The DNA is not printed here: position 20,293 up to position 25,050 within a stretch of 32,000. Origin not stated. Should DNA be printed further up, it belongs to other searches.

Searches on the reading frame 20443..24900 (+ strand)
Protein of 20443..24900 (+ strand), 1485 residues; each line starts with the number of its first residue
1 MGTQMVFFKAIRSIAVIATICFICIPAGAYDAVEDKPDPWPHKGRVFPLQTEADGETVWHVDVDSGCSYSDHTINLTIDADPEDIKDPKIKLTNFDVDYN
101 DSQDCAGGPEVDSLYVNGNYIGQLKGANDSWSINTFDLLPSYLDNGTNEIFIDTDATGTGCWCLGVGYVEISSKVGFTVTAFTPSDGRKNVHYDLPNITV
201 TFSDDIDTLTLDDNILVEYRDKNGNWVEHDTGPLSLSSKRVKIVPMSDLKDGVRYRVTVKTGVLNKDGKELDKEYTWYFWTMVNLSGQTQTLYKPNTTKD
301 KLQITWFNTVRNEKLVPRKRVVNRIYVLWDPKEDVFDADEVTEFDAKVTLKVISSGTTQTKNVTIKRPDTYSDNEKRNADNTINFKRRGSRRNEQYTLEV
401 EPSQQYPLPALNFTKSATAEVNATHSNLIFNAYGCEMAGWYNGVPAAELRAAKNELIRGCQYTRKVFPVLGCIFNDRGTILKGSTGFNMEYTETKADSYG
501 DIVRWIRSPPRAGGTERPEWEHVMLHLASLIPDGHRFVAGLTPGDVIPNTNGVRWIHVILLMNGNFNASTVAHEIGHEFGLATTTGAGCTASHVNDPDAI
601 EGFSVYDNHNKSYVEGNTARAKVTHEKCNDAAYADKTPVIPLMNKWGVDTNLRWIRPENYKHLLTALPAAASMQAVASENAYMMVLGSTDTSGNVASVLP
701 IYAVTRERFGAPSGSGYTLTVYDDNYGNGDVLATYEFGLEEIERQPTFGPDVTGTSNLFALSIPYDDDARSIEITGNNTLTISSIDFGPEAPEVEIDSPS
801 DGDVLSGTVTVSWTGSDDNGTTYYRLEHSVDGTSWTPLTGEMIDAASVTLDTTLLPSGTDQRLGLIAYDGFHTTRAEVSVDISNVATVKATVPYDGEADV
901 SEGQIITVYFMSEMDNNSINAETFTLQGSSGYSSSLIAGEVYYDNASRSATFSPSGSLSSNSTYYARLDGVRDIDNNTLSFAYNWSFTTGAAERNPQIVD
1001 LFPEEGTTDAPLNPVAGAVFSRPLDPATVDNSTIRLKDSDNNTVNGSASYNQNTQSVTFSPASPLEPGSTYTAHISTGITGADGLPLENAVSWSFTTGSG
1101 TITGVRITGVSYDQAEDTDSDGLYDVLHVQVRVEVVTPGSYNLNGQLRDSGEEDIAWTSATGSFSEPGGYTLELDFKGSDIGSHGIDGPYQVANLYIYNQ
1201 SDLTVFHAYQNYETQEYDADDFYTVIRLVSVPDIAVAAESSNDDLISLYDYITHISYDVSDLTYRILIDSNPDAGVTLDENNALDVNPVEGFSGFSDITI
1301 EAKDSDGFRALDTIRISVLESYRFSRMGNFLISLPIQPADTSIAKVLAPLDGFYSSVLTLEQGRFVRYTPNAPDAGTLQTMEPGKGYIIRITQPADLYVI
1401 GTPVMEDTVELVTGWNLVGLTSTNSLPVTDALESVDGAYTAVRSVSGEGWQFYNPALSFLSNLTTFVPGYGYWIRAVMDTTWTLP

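Call 32: search_protein_families(library=pfam, proteins=[window:20443-24900:+], max_evalue=0.001)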
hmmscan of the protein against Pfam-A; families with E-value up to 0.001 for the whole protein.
window:20443-24900:+ (1485 aa): 5 families
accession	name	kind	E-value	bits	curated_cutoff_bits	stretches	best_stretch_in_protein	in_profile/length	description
PF13205.12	Big_5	-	2.6e-48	163.6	23.6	3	994-1097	3-105/105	Bacterial Ig-like domain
PF20943.3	DUF4785_3rd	-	4.3e-06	27.2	24.5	1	1125-1210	13-100/106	Domain of unknown function (DUF4785) C-terminal domain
PF17957.7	Big_7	-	9.4e-06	26.6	24.1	1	792-859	1-65/70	Bacterial Ig domain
PF00041.27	fn3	-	0.00055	20.5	25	0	1027-1077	27-68/84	Fibronectin type III domain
PF13582.12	Reprolysin_3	-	0.00086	20.3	22.4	0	538-581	77-120/123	Metallo-peptidase family M12B Reprolysin-like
